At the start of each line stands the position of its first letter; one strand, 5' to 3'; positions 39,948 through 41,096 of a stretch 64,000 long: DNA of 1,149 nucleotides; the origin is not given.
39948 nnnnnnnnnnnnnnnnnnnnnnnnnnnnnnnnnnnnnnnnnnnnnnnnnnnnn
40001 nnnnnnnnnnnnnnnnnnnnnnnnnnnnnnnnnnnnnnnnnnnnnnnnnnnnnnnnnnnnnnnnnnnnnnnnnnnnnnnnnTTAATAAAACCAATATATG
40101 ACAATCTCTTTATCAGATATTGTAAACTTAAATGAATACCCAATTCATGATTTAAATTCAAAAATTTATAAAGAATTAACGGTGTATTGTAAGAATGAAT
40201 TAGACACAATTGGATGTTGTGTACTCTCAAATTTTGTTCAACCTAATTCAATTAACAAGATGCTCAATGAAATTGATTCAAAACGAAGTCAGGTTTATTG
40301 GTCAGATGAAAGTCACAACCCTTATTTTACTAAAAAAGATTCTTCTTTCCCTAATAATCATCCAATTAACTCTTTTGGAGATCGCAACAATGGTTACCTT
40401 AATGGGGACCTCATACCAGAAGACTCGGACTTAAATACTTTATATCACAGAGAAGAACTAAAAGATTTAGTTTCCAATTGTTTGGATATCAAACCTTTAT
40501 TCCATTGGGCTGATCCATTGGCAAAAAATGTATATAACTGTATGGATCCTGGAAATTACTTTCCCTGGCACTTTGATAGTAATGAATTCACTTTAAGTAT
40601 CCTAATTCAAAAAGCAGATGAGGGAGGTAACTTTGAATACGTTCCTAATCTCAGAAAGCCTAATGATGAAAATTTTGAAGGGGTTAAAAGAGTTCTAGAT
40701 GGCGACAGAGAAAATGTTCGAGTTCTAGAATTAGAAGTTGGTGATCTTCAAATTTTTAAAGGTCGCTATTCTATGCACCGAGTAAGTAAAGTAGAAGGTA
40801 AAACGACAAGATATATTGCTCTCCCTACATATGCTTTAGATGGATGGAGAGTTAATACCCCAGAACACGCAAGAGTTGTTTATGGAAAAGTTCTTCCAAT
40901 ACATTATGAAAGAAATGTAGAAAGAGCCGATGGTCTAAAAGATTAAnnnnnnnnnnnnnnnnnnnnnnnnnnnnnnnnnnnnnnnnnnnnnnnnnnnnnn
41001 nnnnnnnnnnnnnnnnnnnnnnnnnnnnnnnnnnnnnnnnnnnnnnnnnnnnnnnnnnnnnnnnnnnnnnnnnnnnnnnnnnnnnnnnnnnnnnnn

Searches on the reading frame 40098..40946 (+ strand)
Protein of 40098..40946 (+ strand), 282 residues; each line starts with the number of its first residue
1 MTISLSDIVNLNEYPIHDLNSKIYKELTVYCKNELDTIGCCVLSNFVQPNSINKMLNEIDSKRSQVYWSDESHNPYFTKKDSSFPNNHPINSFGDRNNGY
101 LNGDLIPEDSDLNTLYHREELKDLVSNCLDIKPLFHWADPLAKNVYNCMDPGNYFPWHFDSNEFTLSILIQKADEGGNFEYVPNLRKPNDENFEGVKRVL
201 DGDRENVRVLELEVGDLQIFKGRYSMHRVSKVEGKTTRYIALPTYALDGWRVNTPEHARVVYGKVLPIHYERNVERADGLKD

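Call 6: search_protein_families(library=pfam, proteins=[window:40098-40946:+])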
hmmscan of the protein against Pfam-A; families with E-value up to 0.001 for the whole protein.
window:40098-40946:+ (282 aa): 3 families
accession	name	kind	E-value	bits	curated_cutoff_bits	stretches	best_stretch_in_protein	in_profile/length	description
PF23169.1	HalD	-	1.6e-11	44.5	26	1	112-246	77-209/228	Halogenase D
PF22814.2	WelO5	-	1.4e-05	25.2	27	1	162-239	171-258/277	Carrier-protein-independent halogenase WelO5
PF13640.12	2OG-FeII_Oxy_3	-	6e-05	24.4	27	1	146-241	3-93/98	2OG-Fe(II) oxygenase superfamily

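Call 7: search_protein_families(library=ncbifam, proteins=[window:40098-40946:+])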
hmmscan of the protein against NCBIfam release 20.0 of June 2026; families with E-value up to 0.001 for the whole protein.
window:40098-40946:+ (282 aa): 0 families

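Call 10: find_homologous_proteins(query=window:40098-40943:+)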
Query window:40098-40943:+ (282 aa): 2187 proteins with E <= 0.001 among 2468 candidates; the best 120 are listed.
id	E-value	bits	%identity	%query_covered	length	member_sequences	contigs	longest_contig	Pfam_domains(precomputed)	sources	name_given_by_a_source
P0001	7.9e-190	647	98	100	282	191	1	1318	PF22814.4,PF23169.2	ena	-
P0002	8.2e-164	562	84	100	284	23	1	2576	PF22814.4,PF23169.2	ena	-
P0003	1.5e-162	558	83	100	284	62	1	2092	PF23169.2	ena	-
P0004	1.2e-161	555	83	100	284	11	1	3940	PF23169.2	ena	-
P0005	1.3e-137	476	69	100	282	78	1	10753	PF23169.2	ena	-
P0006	1.3e-127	443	64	99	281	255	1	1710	PF23169.2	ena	-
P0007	9.0e-112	391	60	99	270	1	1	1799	PF23169.2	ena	-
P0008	4.3e-109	382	58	99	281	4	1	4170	PF23169.2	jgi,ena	-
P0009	4.6e-109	382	58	99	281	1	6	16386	PF23169.2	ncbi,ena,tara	tara:strand:- start:304 stop:1149 length:846 start_codon:yes stop_codon:yes gene_type:complete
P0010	5.4e-109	382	58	99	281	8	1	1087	PF22814.4,PF23169.2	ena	-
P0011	6.1e-109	382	58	99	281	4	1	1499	PF22814.4,PF23169.2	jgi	-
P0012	9.1e-109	381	58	99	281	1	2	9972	PF23169.2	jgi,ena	-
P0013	3.8e-108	379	58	99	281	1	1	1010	PF23169.2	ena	-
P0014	4.1e-108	379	57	99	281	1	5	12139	PF23169.2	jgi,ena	-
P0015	5.5e-108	379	58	99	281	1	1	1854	PF23169.2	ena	-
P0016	6.4e-108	378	58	99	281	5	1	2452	PF23169.2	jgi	-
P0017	8.9e-108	378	58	99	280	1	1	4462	PF23169.2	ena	-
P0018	9.2e-108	378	58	99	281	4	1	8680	PF23169.2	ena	-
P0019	6.9e-107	375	57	99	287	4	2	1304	PF23169.2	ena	-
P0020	4.3e-106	372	58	100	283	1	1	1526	PF22814.4,PF23169.2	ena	-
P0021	5.2e-106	372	58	99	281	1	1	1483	PF22814.4,PF23169.2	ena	-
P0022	9.6e-106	371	57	99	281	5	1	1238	PF23169.2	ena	-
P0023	4.2e-105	369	56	100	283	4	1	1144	PF23169.2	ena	-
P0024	4.8e-105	369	57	99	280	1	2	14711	PF22814.4,PF23169.2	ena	-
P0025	5.3e-105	369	57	99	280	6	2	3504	PF22814.4,PF23169.2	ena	-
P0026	2.3e-104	367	57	100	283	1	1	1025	PF22814.4,PF23169.2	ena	-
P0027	4.5e-104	366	57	100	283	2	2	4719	PF22814.4,PF23169.2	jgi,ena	-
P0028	9.2e-104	365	57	100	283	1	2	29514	PF22814.4,PF23169.2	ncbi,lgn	-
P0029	2.3e-103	363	57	100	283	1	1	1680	PF22814.4,PF23169.2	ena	-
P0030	5.4e-103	362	58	99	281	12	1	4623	PF23169.2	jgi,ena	-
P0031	7.6e-103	362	56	99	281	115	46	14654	PF22814.4,PF23169.2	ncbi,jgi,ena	jgi:hypothetical protein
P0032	9.3e-103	361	57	100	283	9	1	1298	PF22814.4,PF23169.2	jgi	-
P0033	1.3e-102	361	56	100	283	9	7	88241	PF22814.4,PF23169.2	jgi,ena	-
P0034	1.3e-102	361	55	100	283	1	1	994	PF23169.2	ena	-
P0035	3.3e-102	360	58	99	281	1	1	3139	PF23169.2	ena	-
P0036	4.0e-102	359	54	100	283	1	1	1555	PF22814.4,PF23169.2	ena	-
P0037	4.2e-102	359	56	100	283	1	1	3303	PF22814.4,PF23169.2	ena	-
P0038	4.8e-102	359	53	100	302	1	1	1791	PF22814.4,PF13640.13,PF23169.2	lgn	-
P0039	5.2e-102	359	54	99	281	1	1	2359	PF22814.4,PF23169.2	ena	-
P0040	6.6e-102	359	58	99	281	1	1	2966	PF23169.2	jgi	-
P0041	6.9e-102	358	58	99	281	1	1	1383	PF23169.2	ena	-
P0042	7.0e-102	358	58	99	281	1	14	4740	PF23169.2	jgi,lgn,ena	-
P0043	8.4e-102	358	58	99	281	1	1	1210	PF23169.2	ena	-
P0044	1.0e-101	358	54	99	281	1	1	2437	PF22814.4,PF23169.2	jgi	-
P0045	1.2e-101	358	56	100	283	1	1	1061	PF22814.4,PF23169.2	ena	-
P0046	1.5e-101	357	55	100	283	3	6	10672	PF22814.4,PF23169.2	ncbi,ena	-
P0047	2.0e-101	357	55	99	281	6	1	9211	PF23169.2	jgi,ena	-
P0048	2.1e-101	357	54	100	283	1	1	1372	PF22814.4,PF23169.2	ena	-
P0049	2.2e-101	357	55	99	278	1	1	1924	PF23169.2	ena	-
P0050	2.3e-101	357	56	100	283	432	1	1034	PF23169.2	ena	-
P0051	2.5e-101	357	55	100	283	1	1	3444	PF22814.4,PF23169.2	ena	-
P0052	2.9e-101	356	57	99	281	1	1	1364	PF23169.2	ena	-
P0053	3.3e-101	356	56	100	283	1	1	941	PF22814.4,PF23169.2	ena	-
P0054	3.6e-101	356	58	99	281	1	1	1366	PF22814.4,PF23169.2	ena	-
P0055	3.9e-101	356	56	100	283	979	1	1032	PF23169.2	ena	-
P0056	4.0e-101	356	58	99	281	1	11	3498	PF22814.4,PF23169.2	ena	-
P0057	4.4e-101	356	58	99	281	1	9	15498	PF22814.4,PF23169.2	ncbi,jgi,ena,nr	ncbi:MAG: hypothetical protein DWQ14_02740 [Proteobacteria bacterium]|nr:MAG: hypothetical protein D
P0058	5.2e-101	356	55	100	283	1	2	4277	PF22814.4,PF23169.2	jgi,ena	-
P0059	5.3e-101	356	55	100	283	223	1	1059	PF23169.2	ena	-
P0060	5.3e-101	356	53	99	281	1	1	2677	PF23169.2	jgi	-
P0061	5.7e-101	355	58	99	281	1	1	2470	PF22814.4,PF23169.2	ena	-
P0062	5.8e-101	355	55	99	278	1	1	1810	PF23169.2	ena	-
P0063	6.2e-101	355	57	99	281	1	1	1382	PF23169.2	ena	-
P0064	6.6e-101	355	55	99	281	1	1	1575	PF22814.4,PF23169.2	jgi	-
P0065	7.1e-101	355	55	100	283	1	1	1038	PF22814.4,PF23169.2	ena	-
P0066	7.6e-101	355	57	99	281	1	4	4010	PF23169.2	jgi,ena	-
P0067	8.3e-101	355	57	99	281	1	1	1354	PF23169.2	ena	-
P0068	8.3e-101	355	56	100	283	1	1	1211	PF22814.4,PF23169.2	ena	-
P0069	9.3e-101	355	54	100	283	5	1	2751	PF22814.4,PF23169.2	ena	-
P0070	9.4e-101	355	57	99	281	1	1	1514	PF22814.4,PF23169.2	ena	-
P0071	1.0e-100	355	57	99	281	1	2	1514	PF22814.4,PF23169.2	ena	-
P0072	1.1e-100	355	54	100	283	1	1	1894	PF22814.4,PF23169.2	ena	-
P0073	1.1e-100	355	55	99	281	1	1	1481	PF23169.2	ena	-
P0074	1.2e-100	354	57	99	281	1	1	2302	PF22814.4,PF23169.2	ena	-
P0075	1.2e-100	354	55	100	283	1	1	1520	PF22814.4,PF23169.2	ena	-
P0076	1.3e-100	354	55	100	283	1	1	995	PF22814.4,PF23169.2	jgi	-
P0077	1.4e-100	354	58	99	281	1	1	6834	PF22814.4,PF23169.2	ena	-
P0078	1.7e-100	354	58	99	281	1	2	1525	PF22814.4,PF23169.2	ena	-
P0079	1.7e-100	354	57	99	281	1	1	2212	PF23169.2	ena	-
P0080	1.7e-100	354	56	100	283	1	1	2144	PF22814.4,PF23169.2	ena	-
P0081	1.8e-100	354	55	100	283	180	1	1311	PF22814.4,PF23169.2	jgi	-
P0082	1.8e-100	354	57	99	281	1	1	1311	PF22814.4,PF23169.2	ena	-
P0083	1.8e-100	354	54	100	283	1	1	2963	PF22814.4,PF23169.2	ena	-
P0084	1.9e-100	354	55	100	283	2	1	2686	PF23169.2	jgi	-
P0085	1.9e-100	354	55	100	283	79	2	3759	PF22814.4,PF23169.2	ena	-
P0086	2.1e-100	354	53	100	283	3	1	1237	PF22814.4,PF23169.2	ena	-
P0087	2.2e-100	354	55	99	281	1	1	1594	PF22814.4,PF23169.2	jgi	-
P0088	2.3e-100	353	56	99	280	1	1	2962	PF23169.2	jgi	-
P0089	2.3e-100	353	54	100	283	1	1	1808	PF22814.4,PF23169.2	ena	-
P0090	2.4e-100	353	55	99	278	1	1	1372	PF23169.2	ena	-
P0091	2.7e-100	353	54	100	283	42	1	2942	PF22814.4,PF23169.2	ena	-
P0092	2.8e-100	353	55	99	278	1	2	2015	PF23169.2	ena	-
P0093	2.9e-100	353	57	99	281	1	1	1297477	PF23169.2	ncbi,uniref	ncbi:HalD/BesD family halogenase [Candidatus Pelagibacter sp.]|uniref:HalD/BesD family halogenase n=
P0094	3.2e-100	353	55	99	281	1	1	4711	PF23169.2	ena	-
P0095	3.2e-100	353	54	100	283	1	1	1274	PF22814.4,PF23169.2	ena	-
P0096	3.3e-100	353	55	100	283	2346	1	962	PF22814.4,PF23169.2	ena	-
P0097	3.3e-100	353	54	99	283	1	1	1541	PF22814.4,PF23169.2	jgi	-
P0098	3.8e-100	353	57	99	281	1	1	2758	PF23169.2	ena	-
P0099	3.8e-100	353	56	99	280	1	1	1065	PF23169.2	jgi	-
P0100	4.0e-100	353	54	100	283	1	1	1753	PF22814.4,PF23169.2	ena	-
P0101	4.2e-100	353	55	100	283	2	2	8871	PF22814.4,PF23169.2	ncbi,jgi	-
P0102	4.7e-100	352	57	99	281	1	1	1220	PF23169.2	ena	-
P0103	4.8e-100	352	54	100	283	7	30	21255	PF22814.4,PF23169.2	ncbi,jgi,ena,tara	tara:strand:+ start:255 stop:1106 length:852 start_codon:yes stop_codon:yes gene_type:complete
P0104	4.9e-100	352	54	100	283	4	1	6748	PF22814.4,PF23169.2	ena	-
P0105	5.2e-100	352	55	100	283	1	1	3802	PF23169.2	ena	-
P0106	5.5e-100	352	55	100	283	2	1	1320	PF22814.4,PF23169.2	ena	-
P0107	5.7e-100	352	55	100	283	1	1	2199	PF22814.4,PF23169.2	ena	-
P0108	5.8e-100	352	54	100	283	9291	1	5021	PF22814.4,PF23169.2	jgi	-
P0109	5.8e-100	352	54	100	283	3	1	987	PF22814.4,PF23169.2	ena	-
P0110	6.0e-100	352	57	99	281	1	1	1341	PF22814.4,PF23169.2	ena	-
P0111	6.1e-100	352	55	99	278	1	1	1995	PF23169.2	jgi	-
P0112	6.2e-100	352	54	100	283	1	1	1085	PF22814.4,PF23169.2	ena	-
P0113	6.2e-100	352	55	100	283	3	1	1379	PF22814.4,PF23169.2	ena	-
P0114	6.2e-100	352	56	100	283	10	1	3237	PF23169.2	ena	-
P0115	6.2e-100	352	56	99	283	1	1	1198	PF22814.4,PF23169.2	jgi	jgi:hypothetical protein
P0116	6.9e-100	352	54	99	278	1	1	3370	PF23169.2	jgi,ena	-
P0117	7.0e-100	352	54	100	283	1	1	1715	PF22814.4,PF23169.2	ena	-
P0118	7.5e-100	352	55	99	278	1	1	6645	PF23169.2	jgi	-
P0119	7.7e-100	352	54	99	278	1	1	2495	PF23169.2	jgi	-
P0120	8.7e-100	352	54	100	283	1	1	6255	PF22814.4,PF23169.2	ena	-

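Call 11: find_encoding_contigs(protein=P0093, flank=10000, max_places=3)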
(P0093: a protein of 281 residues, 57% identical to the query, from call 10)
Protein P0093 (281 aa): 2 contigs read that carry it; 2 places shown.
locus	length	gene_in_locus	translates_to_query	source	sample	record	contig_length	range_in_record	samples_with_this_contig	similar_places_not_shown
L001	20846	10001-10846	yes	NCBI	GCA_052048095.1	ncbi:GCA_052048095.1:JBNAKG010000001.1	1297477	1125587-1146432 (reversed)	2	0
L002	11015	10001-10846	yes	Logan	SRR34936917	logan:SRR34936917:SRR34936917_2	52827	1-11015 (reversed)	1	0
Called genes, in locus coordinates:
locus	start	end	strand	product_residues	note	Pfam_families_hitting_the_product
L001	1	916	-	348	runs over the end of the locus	PF22660:RS_preATP-grasp-like, PF02222:ATP-grasp, PF17769:PurK_C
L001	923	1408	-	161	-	PF00731:AIRC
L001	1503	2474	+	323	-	PF01244:Peptidase_M19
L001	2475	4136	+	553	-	-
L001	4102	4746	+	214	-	PF12525:DUF3726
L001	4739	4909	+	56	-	-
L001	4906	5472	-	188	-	PF04893:Yip1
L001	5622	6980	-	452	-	PF01571:GCV_T, PF08669:GCV_T_C (weak)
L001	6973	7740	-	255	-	-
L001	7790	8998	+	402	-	PF00355:Rieske, PF00848:Ring_hydroxyl_A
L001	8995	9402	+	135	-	PF01583:APS_kinase, PF13238:AAA_18, PF13671:AAA_33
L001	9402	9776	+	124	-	-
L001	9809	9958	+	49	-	-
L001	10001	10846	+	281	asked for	PF23169:HalD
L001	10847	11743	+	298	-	PF02826:2-Hacid_dh_C (weak), PF03446:NAD_binding_2, PF03807:F420_oxidored, PF14833:NAD_binding_11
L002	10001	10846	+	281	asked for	PF23169:HalD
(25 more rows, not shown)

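Call 12: find_encoding_contigs(protein=P0033, flank=10000, max_places=3)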
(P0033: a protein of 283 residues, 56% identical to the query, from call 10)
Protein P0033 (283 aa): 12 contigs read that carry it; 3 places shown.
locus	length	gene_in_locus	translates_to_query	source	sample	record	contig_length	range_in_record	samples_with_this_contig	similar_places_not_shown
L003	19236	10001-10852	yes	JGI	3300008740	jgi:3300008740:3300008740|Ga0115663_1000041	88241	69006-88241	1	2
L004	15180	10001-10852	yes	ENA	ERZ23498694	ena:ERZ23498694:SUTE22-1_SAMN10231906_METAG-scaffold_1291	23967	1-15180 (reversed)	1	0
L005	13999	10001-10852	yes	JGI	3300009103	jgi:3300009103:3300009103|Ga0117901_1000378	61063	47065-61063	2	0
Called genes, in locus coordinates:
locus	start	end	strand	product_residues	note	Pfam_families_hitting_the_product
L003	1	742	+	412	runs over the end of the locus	-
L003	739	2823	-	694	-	PF12895:ANAPC3 (weak), PF13414:TPR_11, PF14559:TPR_19, PF00515:TPR_1, PF07719:TPR_2, PF13414:TPR_11, PF00515:TPR_1, PF13844:Glyco_transf_41, +22 more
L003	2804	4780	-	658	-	PF13181:TPR_8 (weak), PF13414:TPR_11, PF13424:TPR_12 (weak), PF00515:TPR_1, PF07719:TPR_2 (weak), PF13181:TPR_8 (weak), PF13414:TPR_11, PF13844:Glyco_transf_41, +18 more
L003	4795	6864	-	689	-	PF13414:TPR_11, PF00515:TPR_1, PF00515:TPR_1, PF00515:TPR_1, PF13414:TPR_11, PF13424:TPR_12, PF13432:TPR_16, PF00515:TPR_1, +31 more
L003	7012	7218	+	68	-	-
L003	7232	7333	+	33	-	-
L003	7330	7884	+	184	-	PF22769:DCD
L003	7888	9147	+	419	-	PF00275:EPSP_synthase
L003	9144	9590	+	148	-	PF11164:DUF2948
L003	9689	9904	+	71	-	PF01176:eIF-1a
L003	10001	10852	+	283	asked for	PF23169:HalD, PF22814:WelO5 (faint)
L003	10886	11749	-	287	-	PF00892:EamA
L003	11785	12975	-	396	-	PF01571:GCV_T, PF08669:GCV_T_C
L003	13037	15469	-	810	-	PF01266:DAO, PF13738:Pyr_redox_3 (faint), PF16350:FAO_M (weak), PF01571:GCV_T, PF08669:GCV_T_C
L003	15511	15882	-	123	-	PF04828:GFA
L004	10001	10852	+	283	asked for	PF23169:HalD, PF22814:WelO5 (faint)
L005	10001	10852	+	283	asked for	PF23169:HalD, PF22814:WelO5 (faint)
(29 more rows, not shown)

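Call 14: find_related_loci(query=A1, collection=genome_contigs, flank=10000)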
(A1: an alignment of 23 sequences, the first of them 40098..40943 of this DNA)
Query A1 (282 aa) in genome_contigs; peptide patterns used: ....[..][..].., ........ (x = any residue, [..] = any of these).
600 stretches matched a pattern (row limit reached: there are more); 575 encode a relative of the query (tblastn E <= 1e-3); the best 80 are kept; 80 distinct loci.
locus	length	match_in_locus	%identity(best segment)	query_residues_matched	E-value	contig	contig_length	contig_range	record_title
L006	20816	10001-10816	64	5-276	2e-126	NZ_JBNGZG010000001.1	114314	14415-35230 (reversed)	MAG: Candidatus Pelagibacter sp. isolate HIMB1463 HIMB1463_final-00000000001, whole genome shotgun sequence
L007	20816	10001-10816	64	5-276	1e-125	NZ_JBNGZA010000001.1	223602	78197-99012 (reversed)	MAG: Candidatus Pelagibacter sp. isolate HIMB1427 HIMB1427-00000000001, whole genome shotgun sequence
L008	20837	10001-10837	56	5-282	3e-107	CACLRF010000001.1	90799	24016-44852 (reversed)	uncultured Pelagibacteraceae bacterium isolate AG-470-F02 genome assembly, contig: AG-470-F02_NODE_1, whole genome shotg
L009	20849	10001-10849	55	1-282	3e-107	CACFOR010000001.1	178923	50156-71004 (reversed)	uncultured Pelagibacteraceae bacterium isolate AG-414-E07 genome assembly, contig: AG-414-E07_NODE_1, whole genome shotg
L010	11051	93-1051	55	3-282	9e-107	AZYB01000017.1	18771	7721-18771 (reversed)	Alpha proteobacterium SCGC AAA288-N07 IBICDRAFT_NODE-unique_17_len_18771.17_C, whole genome shotgun sequence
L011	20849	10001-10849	57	1-282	2e-106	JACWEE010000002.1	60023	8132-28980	Pelagibacterales bacterium SAG-MED34 SAR11-SAG-MED34-C2, whole genome shotgun sequence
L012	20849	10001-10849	56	1-282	4e-106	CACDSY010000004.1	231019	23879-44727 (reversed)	uncultured Pelagibacteraceae bacterium isolate AG-904-K03 genome assembly, contig: AG-904-K03_NODE_4, whole genome shotg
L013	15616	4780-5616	56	5-282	9e-106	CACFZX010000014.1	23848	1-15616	uncultured Pelagibacteraceae bacterium isolate AG-422-B10 genome assembly, contig: AG-422-B10_NODE_14, whole genome shot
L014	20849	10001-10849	55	1-282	1e-105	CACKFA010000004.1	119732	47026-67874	MAG: uncultured Pelagibacteraceae bacterium isolate AG-916-N14 genome assembly, contig: AG-916-N14_NODE_4, whole genome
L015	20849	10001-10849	55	1-282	3e-105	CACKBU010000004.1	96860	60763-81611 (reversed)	uncultured Pelagibacteraceae bacterium isolate AG-453-I04 genome assembly, contig: AG-453-I04_NODE_4, whole genome shotg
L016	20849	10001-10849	56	1-282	2e-105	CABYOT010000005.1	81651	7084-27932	MAG: uncultured Pelagibacteraceae bacterium isolate AG-894-L17 genome assembly, contig: AG-894-L17_NODE_5, whole genome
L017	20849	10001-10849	54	1-282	3e-105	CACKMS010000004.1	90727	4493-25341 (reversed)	uncultured Pelagibacteraceae bacterium isolate AG-917-E05 genome assembly, contig: AG-917-E05_NODE_4, whole genome shotg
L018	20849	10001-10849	55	1-282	3e-105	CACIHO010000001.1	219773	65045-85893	uncultured Pelagibacteraceae bacterium isolate AG-913-E07 genome assembly, contig: AG-913-E07_NODE_1, whole genome shotg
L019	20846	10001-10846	53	1-282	3e-105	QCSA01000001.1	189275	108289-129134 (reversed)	Pelagibacteraceae bacterium AG-464-P07 Ga0172185_101, whole genome shotgun sequence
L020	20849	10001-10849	55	1-282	2e-105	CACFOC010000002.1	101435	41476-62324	uncultured Pelagibacteraceae bacterium isolate AG-414-E08 genome assembly, contig: AG-414-E08_NODE_2, whole genome shotg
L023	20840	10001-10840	54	4-282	4e-105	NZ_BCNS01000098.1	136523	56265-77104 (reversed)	Marinobacterium profundum strain PAMC 27536, whole genome shotgun sequence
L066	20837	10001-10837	53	4-282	1e-103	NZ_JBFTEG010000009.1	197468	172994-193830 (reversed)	Pseudomonas zhanjiangensis strain 25A3E NODE_9, whole genome shotgun sequence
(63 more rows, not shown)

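Call 16: find_encoding_contigs(protein=P0005, flank=10000, max_places=4)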
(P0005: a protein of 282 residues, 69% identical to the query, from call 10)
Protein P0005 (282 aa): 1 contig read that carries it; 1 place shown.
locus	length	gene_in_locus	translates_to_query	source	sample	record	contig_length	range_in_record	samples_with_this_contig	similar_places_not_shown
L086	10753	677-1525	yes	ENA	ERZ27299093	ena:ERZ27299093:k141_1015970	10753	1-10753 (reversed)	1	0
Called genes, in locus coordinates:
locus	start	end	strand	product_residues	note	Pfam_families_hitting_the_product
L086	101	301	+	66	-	-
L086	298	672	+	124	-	-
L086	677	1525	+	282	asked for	PF23169:HalD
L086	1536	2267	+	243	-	PF00596:Aldolase_II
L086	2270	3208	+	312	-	PF02737:3HCDH_N, PF00725:3HCDH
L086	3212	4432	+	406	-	PF04422:FrhB_FdhB_N, PF04432:FrhB_FdhB_C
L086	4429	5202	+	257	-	PF00378:ECH_1, PF16113:ECH_2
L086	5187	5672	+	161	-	PF13380:CoA_binding_2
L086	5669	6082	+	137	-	PF04143:Sulf_transp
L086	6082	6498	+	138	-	PF20398:DUF6691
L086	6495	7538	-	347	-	PF01717:Meth_synt_2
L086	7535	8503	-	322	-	PF14226:DIOX_N, PF03171:2OG-FeII_Oxy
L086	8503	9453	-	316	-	PF00892:EamA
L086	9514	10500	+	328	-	PF00491:Arginase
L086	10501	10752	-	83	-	?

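Call 17: find_encoding_contigs(protein=P0004, flank=10000, max_places=4)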
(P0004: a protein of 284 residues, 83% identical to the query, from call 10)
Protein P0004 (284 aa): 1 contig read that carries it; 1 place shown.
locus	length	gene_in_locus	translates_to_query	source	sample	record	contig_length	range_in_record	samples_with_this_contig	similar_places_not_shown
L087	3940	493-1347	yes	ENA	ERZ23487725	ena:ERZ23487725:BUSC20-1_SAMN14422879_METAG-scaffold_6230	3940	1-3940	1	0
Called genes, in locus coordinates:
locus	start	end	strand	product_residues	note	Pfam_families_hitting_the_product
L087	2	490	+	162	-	?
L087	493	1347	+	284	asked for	PF23169:HalD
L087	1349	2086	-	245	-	PF01738:DLH, PF12146:Hydrolase_4 (faint), PF00561:Abhydrolase_1 (faint), PF00326:Peptidase_S9 (faint), PF02230:Abhydrolase_2 (weak), PF08840:BAAT_C (faint)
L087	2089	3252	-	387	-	PF00465:Fe-ADH, PF13685:Fe-ADH_2, PF25137:ADH_Fe_C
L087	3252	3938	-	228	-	?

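Call 18: find_encoding_contigs(protein=window:40098-40946:+, flank=10000, max_places=4)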
Protein window:40098-40946:+ (282 aa): no gene with exactly this product is on record in the collection.
